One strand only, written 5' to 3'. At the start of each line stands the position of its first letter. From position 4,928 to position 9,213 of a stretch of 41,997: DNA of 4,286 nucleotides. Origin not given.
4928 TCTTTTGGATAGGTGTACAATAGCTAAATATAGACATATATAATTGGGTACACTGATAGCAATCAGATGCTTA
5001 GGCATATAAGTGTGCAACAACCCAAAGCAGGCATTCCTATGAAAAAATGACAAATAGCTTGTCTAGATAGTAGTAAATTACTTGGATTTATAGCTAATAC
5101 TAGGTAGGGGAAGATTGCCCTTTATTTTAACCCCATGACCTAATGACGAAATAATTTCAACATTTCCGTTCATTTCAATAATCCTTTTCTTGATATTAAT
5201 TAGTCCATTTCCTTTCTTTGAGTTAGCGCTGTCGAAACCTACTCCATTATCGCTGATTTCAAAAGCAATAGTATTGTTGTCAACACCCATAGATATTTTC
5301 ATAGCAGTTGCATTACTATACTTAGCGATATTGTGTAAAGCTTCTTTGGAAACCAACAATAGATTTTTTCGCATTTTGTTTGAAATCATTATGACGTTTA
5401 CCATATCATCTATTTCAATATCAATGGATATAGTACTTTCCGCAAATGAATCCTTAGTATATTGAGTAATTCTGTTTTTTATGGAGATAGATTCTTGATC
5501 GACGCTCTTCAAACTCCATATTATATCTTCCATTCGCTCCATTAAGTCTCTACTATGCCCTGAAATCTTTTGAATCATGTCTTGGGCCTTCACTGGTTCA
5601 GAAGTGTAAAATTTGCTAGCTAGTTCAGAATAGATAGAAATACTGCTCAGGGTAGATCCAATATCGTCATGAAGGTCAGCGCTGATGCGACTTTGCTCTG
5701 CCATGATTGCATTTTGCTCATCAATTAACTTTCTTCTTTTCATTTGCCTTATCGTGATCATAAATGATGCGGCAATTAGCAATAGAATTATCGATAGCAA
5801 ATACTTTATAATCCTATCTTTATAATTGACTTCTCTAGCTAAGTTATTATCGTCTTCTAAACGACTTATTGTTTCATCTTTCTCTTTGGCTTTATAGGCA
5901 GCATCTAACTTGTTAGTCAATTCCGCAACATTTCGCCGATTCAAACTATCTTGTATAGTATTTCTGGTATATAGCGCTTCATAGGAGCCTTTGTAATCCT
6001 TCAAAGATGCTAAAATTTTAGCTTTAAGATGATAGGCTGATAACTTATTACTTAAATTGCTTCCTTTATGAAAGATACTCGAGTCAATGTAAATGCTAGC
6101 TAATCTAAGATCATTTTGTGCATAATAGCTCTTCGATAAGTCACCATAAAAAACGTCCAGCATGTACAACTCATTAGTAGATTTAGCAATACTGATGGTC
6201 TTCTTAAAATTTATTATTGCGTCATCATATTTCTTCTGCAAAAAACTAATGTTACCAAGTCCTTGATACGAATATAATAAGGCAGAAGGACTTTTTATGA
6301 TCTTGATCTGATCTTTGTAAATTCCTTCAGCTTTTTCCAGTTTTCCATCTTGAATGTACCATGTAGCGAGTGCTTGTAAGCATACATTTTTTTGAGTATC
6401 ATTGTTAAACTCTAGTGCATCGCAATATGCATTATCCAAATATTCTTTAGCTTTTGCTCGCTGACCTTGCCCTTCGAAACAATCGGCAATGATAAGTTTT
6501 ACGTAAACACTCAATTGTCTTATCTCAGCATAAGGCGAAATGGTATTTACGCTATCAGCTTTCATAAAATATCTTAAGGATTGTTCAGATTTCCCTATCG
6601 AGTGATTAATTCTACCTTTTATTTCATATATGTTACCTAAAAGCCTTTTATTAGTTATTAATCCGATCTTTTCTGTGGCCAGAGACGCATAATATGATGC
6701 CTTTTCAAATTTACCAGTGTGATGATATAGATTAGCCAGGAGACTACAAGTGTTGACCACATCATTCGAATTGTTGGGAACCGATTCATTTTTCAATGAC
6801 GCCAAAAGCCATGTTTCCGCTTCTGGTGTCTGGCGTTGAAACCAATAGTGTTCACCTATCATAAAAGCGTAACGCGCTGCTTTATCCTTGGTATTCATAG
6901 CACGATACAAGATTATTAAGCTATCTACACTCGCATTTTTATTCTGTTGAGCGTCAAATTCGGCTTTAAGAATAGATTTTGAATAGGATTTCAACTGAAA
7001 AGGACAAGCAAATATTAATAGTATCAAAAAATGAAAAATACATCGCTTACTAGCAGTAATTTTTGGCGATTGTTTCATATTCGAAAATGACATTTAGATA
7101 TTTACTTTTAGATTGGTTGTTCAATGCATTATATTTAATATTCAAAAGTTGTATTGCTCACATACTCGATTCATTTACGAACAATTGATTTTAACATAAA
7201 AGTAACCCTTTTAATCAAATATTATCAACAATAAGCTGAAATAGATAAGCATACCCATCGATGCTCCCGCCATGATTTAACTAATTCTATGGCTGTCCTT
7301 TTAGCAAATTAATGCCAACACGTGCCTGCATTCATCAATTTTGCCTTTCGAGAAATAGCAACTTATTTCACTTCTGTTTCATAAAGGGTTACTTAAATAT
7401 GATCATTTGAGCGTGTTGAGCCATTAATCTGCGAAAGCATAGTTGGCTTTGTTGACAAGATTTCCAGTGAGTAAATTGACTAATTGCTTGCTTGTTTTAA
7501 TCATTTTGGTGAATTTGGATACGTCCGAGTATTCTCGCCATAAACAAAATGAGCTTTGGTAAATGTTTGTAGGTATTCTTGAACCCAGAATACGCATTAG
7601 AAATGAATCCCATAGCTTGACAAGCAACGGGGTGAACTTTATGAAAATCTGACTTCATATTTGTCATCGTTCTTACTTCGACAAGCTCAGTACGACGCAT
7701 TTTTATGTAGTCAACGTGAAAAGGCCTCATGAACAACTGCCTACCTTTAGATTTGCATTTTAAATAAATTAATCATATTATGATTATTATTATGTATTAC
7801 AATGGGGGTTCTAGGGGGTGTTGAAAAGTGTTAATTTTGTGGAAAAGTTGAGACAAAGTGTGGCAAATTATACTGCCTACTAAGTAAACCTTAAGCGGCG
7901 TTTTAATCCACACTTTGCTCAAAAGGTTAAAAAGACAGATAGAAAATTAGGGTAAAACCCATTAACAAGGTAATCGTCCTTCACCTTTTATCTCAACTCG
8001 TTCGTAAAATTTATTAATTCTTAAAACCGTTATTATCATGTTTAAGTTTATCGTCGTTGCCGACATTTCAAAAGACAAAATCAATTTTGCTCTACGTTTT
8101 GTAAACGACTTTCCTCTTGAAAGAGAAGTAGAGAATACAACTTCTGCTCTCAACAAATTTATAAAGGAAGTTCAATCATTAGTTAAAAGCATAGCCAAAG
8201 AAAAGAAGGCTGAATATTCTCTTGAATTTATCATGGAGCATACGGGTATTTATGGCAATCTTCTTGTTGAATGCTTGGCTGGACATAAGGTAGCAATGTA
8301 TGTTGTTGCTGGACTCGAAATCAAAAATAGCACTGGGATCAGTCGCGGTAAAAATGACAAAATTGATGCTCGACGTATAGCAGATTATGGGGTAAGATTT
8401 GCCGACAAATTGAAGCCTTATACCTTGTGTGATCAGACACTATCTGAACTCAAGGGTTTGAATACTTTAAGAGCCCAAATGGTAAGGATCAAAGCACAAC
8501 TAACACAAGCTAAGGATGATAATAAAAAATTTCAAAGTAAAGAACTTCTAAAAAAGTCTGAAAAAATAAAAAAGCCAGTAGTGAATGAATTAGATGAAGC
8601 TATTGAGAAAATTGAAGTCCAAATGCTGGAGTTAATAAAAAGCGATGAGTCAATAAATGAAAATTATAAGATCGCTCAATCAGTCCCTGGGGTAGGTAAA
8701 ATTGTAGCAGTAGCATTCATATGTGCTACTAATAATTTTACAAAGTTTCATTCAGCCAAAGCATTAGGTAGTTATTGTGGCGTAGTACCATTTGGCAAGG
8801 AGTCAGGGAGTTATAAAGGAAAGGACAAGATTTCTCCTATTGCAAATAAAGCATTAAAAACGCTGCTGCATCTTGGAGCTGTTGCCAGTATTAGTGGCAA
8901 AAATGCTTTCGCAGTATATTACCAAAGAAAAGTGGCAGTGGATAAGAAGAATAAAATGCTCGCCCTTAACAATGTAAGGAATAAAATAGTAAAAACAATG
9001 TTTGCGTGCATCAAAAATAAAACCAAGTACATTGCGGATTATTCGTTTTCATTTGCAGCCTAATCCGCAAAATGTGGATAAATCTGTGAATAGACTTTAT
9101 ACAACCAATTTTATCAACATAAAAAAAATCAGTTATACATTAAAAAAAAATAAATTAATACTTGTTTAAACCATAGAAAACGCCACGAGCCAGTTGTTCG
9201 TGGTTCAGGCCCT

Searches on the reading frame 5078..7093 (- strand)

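Call 62: search_protein_families(library=pfam, proteins=[window:5078-7093:-], max_evalue=0.00001)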
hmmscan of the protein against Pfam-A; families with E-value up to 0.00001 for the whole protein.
window:5078-7093:- (671 aa): 7 families
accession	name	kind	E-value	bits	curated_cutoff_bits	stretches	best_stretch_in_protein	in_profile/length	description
PF13424.12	TPR_12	-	7.3e-13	49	30.1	0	79-136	9-68/77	Tetratricopeptide repeat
PF07730.19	HisKA_3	-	2e-10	41.5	24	1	466-531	1-66/68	Histidine kinase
PF25063.1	ARM_TT21_C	-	5.1e-09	36.7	35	0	181-306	40-162/209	Tetratricopeptide repeat protein 21 C-terminal ARM domain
PF07719.23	TPR_2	-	2.9e-07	30.5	27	0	276-303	4-31/34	Tetratricopeptide repeat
PF02518.31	HATPase_c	-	5.9e-07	30.4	26.4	1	578-664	6-110/111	Histidine kinase-, DNA gyrase B-, and HSP90-like ATPase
PF13176.12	TPR_7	-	1.3e-06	28.5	27.9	0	239-267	2-30/36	Tetratricopeptide repeat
PF13181.12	TPR_8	-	3.8e-06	27.1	25.7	0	155-182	3-30/34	Tetratricopeptide repeat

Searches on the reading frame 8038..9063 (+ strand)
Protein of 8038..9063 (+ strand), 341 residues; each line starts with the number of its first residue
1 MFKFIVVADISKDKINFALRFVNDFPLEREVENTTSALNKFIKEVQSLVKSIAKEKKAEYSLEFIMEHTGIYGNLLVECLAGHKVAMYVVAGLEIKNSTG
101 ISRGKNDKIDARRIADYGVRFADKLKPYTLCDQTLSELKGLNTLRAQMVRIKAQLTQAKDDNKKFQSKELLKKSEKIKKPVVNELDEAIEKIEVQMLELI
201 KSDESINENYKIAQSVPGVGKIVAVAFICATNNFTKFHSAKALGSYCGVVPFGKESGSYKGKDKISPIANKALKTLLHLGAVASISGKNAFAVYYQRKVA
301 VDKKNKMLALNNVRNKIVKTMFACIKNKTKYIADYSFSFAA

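Call 62: search_protein_families(library=pfam, proteins=[window:8038-9063:+], max_evalue=0.00001)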
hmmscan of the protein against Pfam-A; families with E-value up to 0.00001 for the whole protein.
window:8038-9063:+ (341 aa): 2 families
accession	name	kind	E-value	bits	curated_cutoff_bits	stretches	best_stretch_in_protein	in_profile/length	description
PF02371.22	Transposase_20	-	1.9e-19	70.3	21.3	1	211-296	2-87/87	Transposase IS116/IS110/IS902 family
PF01548.23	DEDD_Tnp_IS110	-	1.4e-16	61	29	1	29-156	25-143/155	Transposase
